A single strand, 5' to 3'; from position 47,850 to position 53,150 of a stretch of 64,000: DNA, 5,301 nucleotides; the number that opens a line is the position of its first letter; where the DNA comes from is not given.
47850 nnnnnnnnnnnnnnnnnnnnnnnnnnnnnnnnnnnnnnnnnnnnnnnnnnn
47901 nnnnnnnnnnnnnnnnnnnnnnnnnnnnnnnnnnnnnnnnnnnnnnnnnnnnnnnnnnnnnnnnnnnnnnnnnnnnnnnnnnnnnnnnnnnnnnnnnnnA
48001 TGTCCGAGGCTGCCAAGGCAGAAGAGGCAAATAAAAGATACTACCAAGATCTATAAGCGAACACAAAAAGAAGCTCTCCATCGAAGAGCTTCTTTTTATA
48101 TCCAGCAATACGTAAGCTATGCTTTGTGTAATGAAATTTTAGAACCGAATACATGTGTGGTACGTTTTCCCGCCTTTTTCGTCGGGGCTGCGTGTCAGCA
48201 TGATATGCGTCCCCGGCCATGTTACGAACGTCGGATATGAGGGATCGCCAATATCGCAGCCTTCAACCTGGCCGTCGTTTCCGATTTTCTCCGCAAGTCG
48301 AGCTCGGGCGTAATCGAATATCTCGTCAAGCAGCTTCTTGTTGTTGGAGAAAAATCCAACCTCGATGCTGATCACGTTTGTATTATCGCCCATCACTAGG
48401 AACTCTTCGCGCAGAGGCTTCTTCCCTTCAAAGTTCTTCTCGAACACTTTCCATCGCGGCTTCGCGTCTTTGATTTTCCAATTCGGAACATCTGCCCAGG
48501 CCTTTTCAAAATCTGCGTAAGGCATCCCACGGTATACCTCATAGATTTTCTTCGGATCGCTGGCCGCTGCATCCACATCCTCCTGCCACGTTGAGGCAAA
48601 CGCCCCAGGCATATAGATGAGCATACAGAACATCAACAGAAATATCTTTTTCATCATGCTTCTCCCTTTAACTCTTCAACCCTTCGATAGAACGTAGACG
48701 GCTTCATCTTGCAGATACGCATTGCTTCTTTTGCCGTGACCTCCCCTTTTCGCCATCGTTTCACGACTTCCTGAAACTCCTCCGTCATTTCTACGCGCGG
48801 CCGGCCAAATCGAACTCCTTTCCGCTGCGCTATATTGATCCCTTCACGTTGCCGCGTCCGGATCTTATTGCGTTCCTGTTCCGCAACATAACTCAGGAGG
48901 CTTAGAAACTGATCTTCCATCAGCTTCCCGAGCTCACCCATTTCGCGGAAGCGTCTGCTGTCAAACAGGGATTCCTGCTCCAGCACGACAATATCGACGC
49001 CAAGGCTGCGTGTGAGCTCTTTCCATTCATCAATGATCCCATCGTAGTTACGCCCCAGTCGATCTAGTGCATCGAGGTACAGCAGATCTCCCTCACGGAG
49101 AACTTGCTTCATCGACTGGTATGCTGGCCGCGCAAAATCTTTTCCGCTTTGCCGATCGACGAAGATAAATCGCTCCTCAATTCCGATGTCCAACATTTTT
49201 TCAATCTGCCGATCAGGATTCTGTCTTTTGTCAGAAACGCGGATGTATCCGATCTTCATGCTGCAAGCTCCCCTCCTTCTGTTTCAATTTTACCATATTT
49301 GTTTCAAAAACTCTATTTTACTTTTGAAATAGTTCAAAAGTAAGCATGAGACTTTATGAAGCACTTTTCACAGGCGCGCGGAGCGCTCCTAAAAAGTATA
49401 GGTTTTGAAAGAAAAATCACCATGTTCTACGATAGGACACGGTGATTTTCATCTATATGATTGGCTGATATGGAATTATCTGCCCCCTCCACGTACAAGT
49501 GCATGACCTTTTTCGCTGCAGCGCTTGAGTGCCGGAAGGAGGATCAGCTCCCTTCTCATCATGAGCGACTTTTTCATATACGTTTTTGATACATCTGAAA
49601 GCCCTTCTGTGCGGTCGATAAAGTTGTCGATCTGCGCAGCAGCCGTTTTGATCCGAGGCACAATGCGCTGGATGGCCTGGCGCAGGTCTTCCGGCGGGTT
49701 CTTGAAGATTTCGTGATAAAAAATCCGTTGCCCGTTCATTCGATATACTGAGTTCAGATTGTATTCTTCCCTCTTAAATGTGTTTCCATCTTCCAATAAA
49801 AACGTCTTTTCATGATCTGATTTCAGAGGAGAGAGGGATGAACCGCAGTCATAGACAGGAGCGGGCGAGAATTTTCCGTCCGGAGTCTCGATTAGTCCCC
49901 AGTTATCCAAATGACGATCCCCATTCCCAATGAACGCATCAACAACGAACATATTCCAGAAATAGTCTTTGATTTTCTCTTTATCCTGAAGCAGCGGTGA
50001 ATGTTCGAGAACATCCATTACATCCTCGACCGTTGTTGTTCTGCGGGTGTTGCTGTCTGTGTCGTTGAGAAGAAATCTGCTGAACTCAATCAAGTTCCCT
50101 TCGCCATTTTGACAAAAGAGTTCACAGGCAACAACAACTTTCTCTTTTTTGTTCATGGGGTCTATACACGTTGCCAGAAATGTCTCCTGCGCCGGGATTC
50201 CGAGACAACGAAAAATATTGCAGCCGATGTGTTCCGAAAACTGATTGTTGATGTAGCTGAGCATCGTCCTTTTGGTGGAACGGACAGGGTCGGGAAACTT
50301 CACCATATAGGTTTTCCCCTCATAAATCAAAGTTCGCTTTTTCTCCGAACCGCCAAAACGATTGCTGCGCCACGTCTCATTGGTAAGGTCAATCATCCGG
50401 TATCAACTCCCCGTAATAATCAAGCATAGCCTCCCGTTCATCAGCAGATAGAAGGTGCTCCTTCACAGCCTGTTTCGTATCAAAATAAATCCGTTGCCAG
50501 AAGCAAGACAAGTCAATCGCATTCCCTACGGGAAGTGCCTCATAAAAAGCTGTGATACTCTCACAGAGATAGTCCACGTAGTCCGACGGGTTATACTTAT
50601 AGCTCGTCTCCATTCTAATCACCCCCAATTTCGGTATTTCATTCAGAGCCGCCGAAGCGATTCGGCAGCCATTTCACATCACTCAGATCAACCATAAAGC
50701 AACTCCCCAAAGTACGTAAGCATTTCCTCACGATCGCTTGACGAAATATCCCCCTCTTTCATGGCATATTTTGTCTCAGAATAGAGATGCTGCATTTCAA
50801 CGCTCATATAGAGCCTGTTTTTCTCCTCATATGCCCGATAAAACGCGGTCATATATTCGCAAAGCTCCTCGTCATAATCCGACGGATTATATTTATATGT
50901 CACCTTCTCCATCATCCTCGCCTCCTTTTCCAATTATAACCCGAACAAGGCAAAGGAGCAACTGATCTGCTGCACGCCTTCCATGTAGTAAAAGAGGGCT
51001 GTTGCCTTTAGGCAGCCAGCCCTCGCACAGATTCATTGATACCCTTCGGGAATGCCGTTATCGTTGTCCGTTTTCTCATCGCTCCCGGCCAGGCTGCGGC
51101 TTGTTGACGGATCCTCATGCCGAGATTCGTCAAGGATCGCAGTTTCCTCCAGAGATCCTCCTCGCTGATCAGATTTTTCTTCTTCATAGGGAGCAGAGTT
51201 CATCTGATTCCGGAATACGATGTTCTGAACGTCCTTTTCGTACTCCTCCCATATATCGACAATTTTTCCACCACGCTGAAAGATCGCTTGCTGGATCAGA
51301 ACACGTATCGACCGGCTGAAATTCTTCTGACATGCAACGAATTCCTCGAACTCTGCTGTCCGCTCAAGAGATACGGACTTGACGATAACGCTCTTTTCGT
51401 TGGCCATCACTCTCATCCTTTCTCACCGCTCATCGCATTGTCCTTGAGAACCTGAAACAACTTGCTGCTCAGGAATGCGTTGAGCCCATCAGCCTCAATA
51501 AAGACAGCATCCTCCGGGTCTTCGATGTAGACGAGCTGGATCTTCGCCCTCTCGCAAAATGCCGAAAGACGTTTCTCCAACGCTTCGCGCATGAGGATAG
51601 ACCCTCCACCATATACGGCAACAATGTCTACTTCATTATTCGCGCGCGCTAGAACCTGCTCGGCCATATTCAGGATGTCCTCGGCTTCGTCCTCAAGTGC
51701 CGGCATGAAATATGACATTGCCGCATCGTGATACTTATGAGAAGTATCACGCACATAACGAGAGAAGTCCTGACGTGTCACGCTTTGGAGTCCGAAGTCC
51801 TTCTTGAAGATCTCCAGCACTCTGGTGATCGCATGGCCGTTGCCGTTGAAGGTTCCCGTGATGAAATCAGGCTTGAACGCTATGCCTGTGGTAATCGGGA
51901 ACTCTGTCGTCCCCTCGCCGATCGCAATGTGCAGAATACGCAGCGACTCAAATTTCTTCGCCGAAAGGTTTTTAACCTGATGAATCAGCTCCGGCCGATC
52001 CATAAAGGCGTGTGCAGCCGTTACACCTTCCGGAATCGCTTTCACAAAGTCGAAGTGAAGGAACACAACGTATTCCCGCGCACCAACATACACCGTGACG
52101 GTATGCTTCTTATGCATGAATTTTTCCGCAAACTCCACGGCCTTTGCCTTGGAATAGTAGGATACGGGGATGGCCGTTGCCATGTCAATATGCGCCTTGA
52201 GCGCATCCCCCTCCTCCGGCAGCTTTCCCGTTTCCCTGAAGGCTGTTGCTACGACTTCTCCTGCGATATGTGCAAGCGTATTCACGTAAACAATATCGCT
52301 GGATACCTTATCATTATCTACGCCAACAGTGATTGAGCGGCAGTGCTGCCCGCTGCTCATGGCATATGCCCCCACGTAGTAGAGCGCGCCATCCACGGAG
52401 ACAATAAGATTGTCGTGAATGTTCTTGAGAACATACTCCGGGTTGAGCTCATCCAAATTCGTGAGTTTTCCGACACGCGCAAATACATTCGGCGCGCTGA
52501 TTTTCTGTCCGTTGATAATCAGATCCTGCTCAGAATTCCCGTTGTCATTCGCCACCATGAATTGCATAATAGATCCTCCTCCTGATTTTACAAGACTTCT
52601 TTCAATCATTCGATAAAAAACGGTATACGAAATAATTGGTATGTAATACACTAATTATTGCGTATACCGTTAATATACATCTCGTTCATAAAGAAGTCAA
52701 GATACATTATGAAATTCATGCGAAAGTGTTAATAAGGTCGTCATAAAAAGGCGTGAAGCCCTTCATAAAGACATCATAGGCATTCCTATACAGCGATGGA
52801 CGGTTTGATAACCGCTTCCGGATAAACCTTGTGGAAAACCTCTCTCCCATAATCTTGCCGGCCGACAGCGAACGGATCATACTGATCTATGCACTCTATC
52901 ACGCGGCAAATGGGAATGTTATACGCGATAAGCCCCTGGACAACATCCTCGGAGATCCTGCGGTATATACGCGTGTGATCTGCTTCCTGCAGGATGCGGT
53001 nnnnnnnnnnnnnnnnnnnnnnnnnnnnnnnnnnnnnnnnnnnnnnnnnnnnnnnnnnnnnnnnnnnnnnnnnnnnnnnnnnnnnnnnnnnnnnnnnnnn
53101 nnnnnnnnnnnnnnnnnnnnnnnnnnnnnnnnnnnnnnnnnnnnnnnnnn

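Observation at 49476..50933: Second HipA-like kinase (HipT-sized) preceded by two tandem paralogous small proteins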

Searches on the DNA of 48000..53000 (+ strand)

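Call 9: search_dna_similar(query=window:48000-53000:+, collection=plasmids, mode=near, max_rows=15)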
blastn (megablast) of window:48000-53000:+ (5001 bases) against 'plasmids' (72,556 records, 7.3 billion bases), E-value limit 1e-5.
No match.

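Call 10: search_dna_similar(query=window:48000-53000:+, collection=phages, mode=near, max_rows=15)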
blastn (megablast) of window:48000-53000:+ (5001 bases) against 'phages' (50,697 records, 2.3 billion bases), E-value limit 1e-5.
No match.

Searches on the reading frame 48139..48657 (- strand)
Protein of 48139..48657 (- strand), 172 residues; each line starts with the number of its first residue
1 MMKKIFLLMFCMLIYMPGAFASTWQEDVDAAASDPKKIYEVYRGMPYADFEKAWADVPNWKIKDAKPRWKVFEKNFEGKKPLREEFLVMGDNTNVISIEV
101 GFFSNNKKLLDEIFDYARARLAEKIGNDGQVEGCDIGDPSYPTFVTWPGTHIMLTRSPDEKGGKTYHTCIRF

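Call 3: search_protein_families(library=pfam, proteins=[window:48139-48657:-], max_evalue=1)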
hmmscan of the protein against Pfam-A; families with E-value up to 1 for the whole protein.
window:48139-48657:- (172 aa): 1 family
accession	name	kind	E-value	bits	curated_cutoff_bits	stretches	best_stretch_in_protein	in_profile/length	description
PF22730.1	NCC-H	-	0.16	12.2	27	1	45-54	19-28/29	NACHT C-terminal Cysteine and Histidine-containing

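Call 55: search_protein_families(library=padloc, proteins=[window:48139-48657:-], max_evalue=1)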
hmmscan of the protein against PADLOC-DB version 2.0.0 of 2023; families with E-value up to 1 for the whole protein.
window:48139-48657:- (172 aa): 0 families

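Call 97: search_protein_families(library=ncbifam, proteins=[window:48139-48657:-], max_evalue=0.01)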
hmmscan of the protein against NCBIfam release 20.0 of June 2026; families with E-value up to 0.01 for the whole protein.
window:48139-48657:- (172 aa): 0 families

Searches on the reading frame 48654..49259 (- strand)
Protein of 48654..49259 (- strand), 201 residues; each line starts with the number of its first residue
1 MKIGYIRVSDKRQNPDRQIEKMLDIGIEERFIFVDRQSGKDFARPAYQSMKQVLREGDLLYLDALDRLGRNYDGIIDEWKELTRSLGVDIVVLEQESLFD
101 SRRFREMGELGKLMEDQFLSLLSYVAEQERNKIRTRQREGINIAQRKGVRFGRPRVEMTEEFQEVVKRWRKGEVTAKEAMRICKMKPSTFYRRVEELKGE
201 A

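Call 3: search_protein_families(library=pfam, proteins=[window:48654-49259:-], max_evalue=1)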
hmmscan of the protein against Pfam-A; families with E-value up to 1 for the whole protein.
window:48654-49259:- (201 aa): 4 families
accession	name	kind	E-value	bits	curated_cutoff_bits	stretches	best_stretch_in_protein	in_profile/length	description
PF00239.26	Resolvase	-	1.3e-24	87.4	23.3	1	3-149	2-144/145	Resolvase, N terminal domain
PF13518.12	HTH_28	-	0.0019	18.7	25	1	164-195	4-34/52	Helix-turn-helix domain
PF12840.13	HTH_20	-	0.0068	16.8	27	1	165-198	13-43/51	Helix-turn-helix domain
PF14722.11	KRAP_IP3R_bind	-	0.043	14.2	27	1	94-142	81-128/151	Ki-ras-induced actin-interacting protein-IP3R-interacting domain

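Call 55: search_protein_families(library=padloc, proteins=[window:48654-49259:-], max_evalue=1)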
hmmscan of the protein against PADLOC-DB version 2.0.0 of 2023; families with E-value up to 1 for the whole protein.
window:48654-49259:- (201 aa): 1 family
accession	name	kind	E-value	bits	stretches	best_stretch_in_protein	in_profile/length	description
PDLC01858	CARF3--CARF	-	0.00061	17.8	1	130-198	114-182/204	-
